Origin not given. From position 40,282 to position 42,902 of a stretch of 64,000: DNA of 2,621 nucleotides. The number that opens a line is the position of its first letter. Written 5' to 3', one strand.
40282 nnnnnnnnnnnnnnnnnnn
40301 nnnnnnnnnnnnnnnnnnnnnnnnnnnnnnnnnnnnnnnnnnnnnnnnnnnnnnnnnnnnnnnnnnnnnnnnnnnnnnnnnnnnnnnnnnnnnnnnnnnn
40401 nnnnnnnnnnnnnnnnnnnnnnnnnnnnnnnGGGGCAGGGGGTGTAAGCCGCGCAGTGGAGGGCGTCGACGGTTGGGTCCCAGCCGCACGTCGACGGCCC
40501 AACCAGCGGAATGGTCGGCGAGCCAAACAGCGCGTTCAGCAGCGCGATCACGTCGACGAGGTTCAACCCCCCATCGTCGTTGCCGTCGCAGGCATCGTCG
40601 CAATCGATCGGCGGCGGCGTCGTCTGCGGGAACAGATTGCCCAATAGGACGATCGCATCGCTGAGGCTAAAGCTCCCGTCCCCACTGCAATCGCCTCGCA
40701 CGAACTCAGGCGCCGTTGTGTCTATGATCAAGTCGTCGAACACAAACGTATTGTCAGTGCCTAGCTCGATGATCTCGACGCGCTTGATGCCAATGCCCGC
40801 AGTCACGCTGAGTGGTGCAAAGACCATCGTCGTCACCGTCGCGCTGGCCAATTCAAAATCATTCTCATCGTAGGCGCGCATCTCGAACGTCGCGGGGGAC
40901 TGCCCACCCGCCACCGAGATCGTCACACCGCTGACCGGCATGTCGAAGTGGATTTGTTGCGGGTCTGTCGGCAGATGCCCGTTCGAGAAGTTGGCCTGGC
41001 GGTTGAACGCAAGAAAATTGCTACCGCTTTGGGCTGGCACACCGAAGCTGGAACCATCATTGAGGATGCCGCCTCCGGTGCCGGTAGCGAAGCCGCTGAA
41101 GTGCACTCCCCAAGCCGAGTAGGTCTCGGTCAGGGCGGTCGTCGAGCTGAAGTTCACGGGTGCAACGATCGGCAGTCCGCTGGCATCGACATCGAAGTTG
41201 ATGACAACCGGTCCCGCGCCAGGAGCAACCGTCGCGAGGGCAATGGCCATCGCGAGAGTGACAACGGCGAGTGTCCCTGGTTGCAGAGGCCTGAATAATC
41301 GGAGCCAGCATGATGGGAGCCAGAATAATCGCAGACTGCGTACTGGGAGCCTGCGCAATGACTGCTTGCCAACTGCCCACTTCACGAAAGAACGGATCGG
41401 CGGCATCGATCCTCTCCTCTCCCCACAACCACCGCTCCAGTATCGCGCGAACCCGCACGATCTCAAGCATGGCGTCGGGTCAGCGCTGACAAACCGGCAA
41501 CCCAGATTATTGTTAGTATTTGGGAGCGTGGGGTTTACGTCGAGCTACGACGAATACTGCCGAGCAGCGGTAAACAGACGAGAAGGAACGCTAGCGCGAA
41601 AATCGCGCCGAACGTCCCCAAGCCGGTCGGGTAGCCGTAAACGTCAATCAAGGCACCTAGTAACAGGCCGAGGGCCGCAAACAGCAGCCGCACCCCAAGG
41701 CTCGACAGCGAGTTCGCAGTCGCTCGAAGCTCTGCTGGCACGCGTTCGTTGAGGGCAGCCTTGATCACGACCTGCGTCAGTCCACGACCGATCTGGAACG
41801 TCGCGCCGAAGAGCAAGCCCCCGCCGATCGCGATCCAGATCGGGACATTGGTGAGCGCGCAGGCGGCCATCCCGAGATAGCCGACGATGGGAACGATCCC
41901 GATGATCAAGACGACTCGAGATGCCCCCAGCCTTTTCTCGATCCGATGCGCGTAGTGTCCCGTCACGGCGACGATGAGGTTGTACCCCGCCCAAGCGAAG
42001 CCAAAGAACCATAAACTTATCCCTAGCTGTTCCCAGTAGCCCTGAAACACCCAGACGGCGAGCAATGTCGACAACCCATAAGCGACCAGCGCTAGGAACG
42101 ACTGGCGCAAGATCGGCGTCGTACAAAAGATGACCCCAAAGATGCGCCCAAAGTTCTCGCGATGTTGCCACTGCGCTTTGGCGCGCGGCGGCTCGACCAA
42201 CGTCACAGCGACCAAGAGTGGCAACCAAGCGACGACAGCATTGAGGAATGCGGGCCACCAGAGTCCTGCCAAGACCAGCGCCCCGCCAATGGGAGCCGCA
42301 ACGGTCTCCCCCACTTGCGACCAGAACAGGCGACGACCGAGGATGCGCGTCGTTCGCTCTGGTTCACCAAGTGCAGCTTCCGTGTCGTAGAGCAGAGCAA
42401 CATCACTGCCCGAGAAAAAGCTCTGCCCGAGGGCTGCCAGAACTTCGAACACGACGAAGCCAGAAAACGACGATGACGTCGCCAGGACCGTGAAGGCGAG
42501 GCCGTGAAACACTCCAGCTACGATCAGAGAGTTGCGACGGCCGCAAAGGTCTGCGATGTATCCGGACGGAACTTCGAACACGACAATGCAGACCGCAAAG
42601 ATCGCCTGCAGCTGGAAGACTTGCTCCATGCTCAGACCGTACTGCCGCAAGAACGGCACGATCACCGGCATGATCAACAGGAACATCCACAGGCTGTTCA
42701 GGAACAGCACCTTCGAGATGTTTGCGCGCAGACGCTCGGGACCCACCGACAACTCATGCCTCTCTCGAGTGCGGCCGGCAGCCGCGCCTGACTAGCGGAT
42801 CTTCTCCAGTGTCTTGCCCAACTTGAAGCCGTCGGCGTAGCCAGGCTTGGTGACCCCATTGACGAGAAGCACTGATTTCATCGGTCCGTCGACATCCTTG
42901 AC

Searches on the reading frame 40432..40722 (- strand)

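Call 15: search_protein_families(library=pfam, proteins=[window:40432-40722:-], max_evalue=10)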
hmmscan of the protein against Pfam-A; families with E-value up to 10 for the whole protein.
seq(97 aa): 0 families

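Call 16: search_protein_families(library=ncbifam, proteins=[window:40432-40722:-], max_evalue=10)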
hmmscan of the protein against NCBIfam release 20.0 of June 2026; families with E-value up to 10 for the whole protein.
seq(97 aa): 1 family
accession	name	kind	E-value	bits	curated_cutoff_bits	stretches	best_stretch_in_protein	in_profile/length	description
NF049990.1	CellobisidaseCelK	equivalog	0.19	9.8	1700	1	4-62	824-879/889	cellulose 1,4-beta-cellobiosidase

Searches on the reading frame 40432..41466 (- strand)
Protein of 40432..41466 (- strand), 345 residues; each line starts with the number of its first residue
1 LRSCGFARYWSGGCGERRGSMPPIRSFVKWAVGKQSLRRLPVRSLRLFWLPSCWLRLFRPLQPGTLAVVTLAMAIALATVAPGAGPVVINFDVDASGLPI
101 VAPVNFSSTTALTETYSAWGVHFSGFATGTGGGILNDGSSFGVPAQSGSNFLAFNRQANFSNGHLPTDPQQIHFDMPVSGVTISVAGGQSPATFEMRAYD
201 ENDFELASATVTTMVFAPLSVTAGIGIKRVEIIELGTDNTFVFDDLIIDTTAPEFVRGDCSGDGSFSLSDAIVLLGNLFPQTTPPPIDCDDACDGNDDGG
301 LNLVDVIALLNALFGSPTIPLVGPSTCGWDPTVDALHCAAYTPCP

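Call 11: search_protein_families(library=pfam, proteins=[window:40432-41466:-], max_evalue=0.1)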
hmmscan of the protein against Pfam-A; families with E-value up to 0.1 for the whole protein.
window:40432-41466:- (345 aa): 1 family
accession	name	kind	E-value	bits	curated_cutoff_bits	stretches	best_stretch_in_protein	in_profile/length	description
PF03458.18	Gly_transporter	-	0.0047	17.2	23.5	1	108-137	16-45/78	Glycine transporter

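Call 12: search_protein_families(library=ncbifam, proteins=[window:40432-41466:-], max_evalue=0.1)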
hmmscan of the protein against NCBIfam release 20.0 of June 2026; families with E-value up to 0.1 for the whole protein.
window:40432-41466:- (345 aa): 0 families

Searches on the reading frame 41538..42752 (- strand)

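Call 54: search_protein_families(library=pfam, proteins=[window:41538-42752:-], max_evalue=0.001)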
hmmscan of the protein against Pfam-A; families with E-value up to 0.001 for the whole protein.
window:41538-42752:- (405 aa): 2 families
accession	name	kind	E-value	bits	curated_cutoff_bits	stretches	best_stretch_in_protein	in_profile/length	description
PF07690.21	MFS_1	-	2.6e-23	82.9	33.4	2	22-351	10-336/347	Major Facilitator Superfamily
PF12832.13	MFS_1_like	-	9.2e-05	22.1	25.2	1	27-370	18-363/373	MFS_1 like family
